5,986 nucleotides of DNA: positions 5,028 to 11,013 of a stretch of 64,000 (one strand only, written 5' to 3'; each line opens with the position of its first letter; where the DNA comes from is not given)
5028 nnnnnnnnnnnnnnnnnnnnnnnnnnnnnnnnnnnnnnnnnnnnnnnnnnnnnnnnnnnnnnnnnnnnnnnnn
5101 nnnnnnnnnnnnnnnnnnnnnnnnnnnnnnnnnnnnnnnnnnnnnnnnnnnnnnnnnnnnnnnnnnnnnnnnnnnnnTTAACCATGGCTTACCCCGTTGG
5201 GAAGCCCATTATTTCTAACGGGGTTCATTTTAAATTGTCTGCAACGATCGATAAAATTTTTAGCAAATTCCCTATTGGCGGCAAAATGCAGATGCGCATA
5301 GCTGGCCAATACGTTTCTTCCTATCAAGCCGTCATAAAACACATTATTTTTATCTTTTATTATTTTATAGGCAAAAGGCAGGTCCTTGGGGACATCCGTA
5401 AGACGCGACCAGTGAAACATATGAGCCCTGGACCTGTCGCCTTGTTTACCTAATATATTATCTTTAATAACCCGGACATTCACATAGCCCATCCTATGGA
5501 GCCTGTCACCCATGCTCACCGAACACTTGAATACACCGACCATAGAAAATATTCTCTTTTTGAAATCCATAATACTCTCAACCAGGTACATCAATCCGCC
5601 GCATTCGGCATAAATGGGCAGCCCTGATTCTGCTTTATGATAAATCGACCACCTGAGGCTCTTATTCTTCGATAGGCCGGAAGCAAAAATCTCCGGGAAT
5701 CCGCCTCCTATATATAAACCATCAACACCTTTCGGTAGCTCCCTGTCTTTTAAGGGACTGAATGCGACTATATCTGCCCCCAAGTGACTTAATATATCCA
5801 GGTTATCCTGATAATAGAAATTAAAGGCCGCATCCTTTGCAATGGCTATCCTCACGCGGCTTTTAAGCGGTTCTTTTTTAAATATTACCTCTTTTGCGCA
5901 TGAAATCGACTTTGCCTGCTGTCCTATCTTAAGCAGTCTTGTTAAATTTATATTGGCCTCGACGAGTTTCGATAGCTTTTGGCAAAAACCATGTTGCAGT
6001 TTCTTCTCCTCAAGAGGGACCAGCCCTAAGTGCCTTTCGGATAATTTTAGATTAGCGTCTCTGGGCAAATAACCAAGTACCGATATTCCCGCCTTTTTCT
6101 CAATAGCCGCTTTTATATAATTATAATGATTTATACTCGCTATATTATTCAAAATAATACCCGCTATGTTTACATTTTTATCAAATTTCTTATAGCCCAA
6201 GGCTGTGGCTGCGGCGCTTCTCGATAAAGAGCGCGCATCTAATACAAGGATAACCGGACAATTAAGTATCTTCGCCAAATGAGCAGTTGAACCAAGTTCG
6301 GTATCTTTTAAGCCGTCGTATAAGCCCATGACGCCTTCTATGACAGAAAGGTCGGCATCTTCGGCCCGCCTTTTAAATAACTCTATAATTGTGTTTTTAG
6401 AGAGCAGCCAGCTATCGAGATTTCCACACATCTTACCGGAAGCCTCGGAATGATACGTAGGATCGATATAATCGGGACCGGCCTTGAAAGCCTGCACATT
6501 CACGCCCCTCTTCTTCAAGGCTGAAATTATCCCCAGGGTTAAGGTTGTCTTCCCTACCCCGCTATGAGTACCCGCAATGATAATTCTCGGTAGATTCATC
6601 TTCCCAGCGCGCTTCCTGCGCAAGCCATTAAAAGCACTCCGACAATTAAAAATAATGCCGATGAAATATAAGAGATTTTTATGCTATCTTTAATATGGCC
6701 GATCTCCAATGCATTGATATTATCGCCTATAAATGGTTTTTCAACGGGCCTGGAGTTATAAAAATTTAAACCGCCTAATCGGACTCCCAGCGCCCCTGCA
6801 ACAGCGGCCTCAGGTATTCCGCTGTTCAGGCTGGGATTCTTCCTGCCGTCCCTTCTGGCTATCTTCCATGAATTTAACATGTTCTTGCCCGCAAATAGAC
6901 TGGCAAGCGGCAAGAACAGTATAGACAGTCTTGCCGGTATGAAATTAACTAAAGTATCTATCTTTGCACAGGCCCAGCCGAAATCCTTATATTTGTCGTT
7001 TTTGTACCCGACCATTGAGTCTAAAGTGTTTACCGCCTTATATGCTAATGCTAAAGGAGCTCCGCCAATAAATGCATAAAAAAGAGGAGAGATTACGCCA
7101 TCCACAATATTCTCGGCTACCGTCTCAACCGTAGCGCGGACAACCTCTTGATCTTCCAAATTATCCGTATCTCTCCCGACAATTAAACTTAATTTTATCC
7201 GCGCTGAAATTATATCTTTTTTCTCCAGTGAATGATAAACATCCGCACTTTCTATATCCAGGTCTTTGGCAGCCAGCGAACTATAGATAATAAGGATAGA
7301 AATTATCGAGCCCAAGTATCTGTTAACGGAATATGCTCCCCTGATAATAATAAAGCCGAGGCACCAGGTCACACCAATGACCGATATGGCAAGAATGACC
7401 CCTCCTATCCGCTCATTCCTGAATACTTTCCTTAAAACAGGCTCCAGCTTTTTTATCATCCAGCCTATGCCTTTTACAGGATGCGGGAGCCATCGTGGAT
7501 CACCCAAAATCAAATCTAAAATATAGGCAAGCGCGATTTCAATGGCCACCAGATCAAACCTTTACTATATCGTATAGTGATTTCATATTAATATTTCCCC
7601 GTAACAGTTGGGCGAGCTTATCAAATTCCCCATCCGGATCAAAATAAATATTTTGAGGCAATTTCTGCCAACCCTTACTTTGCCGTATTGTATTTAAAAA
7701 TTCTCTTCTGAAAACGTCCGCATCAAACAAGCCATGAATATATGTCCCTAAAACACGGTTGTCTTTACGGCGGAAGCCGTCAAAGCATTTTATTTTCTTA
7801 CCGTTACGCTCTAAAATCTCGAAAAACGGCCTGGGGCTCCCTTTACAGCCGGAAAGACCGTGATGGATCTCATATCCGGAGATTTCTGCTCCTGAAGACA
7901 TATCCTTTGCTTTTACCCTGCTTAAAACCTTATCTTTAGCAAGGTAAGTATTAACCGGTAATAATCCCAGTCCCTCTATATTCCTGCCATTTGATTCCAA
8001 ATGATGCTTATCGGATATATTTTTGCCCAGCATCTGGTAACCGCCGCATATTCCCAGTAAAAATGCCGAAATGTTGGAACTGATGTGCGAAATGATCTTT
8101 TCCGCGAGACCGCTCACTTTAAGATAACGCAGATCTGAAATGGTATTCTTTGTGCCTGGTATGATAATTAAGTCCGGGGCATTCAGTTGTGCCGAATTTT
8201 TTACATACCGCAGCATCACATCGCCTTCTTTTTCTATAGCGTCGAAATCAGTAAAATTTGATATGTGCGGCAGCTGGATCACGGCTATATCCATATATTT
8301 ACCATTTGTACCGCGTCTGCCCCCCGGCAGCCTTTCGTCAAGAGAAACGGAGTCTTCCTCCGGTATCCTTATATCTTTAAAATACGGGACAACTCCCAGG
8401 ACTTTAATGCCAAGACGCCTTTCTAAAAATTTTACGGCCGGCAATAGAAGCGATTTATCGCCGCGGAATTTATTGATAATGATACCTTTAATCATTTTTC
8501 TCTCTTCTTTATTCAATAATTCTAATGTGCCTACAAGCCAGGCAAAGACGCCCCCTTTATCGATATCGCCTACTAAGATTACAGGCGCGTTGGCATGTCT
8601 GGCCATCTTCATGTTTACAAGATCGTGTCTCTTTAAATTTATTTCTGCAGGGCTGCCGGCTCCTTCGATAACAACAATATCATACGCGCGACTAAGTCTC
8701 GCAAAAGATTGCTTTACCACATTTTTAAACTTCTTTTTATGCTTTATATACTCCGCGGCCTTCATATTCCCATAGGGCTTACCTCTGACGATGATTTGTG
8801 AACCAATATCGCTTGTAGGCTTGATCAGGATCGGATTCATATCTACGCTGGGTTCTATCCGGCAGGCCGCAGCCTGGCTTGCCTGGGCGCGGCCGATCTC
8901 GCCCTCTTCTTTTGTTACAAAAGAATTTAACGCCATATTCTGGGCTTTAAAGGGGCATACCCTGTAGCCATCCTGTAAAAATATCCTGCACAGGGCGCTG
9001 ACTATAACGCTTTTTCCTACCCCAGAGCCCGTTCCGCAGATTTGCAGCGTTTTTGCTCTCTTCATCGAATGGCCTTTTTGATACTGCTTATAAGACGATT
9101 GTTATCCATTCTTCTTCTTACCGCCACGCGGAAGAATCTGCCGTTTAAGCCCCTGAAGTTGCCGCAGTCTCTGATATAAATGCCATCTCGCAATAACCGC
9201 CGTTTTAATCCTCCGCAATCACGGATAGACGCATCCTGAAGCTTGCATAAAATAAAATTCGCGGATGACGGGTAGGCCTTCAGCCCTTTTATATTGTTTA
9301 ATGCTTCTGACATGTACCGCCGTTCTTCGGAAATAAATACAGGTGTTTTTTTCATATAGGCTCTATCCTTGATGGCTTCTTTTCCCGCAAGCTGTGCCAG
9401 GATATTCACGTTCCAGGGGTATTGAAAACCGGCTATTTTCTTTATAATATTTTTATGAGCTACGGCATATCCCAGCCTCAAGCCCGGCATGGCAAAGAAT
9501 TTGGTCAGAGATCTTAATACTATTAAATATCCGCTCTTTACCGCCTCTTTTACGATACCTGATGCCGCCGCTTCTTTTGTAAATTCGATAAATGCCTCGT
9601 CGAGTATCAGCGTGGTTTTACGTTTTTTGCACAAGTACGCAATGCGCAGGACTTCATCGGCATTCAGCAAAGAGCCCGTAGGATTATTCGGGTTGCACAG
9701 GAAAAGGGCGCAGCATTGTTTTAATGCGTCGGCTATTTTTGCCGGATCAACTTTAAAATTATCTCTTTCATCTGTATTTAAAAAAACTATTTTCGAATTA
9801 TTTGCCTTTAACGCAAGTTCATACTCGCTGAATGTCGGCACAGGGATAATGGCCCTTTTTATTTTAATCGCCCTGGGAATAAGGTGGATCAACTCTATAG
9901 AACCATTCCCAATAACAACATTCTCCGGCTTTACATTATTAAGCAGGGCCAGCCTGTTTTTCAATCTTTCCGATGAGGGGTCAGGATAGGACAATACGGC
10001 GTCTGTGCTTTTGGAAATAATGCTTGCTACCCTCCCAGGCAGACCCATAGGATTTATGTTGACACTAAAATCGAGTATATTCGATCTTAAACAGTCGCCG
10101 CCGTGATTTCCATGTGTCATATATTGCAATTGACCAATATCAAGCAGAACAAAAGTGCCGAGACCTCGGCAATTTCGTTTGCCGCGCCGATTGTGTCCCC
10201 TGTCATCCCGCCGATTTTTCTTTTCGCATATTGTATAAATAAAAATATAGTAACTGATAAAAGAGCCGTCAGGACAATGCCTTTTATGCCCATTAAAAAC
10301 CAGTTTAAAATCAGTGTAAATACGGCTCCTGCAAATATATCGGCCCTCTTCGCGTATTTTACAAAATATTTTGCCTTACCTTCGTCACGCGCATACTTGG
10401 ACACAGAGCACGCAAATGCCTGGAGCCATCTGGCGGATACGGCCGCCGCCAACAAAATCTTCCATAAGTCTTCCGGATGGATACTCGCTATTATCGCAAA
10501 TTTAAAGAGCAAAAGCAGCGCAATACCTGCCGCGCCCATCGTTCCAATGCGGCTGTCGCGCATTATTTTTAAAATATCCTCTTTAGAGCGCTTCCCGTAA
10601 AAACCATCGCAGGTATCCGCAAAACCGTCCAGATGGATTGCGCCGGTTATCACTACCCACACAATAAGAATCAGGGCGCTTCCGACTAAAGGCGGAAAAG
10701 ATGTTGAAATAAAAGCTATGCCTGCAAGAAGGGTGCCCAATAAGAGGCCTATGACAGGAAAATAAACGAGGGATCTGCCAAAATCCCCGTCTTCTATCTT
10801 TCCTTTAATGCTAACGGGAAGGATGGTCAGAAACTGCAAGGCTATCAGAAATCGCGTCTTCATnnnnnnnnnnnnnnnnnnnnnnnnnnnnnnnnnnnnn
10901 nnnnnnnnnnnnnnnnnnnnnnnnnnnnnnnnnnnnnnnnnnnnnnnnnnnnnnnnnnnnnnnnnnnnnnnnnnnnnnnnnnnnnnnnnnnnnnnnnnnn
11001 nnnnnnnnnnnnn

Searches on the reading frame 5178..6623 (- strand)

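Call 52: search_protein_families(library=pfam, proteins=[window:5178-6623:-], max_evalue=0.00001)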
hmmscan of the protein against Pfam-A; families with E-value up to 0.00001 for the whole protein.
window:5178-6623:- (481 aa): 3 families
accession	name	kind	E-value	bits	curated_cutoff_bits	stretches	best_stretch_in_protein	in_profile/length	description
PF07685.20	GATase_3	-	1.8e-36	126.1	27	1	258-450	1-194/196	CobB/CobQ-like glutamine amidotransferase domain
PF01656.29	CbiA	-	8.5e-21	74.7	25.4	1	14-199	1-123/125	CobQ/CobB/MinD/ParA nucleotide binding domain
PF13500.12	AAA_26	-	1.4e-19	71.2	27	1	13-192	2-194/198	AAA domain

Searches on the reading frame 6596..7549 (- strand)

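Call 52: search_protein_families(library=pfam, proteins=[window:6596-7549:-], max_evalue=0.00001)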
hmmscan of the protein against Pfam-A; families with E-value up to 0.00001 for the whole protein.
window:6596-7549:- (317 aa): 1 family
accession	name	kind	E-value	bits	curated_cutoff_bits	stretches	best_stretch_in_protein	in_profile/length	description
PF03186.18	CobD_Cbib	-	5.2e-105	351.2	34.4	1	6-292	2-281/282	CobD/Cbib protein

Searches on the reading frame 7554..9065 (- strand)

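Call 52: search_protein_families(library=pfam, proteins=[window:7554-9065:-], max_evalue=0.00001)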
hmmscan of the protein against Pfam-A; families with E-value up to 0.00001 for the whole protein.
window:7554-9065:- (503 aa): 3 families
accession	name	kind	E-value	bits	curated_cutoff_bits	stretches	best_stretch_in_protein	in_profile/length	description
PF07685.20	GATase_3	-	2.2e-54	184.5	27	1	259-450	1-194/196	CobB/CobQ-like glutamine amidotransferase domain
PF01656.29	CbiA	-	2.6e-22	79.6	25.4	1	9-238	3-122/125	CobQ/CobB/MinD/ParA nucleotide binding domain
PF13500.12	AAA_26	-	9.5e-19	68.5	27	1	5-232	1-194/198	AAA domain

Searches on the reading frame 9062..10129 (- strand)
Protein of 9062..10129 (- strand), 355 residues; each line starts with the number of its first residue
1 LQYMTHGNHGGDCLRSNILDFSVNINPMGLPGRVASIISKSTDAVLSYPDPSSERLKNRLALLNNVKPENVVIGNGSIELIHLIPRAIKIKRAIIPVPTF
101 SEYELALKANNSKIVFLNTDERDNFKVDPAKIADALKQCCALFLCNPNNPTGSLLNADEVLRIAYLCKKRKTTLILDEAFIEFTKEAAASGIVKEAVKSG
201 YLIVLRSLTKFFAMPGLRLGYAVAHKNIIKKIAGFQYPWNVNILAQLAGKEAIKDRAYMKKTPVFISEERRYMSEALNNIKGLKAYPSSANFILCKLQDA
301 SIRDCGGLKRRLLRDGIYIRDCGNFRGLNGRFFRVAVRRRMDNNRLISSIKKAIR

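Call 52: search_protein_families(library=pfam, proteins=[window:9062-10129:-], max_evalue=0.00001)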
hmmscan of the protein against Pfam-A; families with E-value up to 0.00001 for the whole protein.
window:9062-10129:- (355 aa): 1 family
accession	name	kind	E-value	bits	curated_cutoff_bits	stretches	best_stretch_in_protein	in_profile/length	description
PF00155.27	Aminotran_1_2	-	1e-50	173.4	19.7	1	17-349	2-360/361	Aminotransferase class I and II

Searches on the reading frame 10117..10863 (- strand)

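Call 53: search_protein_families(library=pfam, proteins=[window:10117-10863:-], max_evalue=0.00001)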
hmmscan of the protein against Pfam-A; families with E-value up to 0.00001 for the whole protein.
window:10117-10863:- (248 aa): 1 family
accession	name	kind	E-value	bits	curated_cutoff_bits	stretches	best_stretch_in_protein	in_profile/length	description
PF02654.20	CobS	-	7.4e-58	196.5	23.2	1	8-238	1-207/207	Cobalamin-5-phosphate synthase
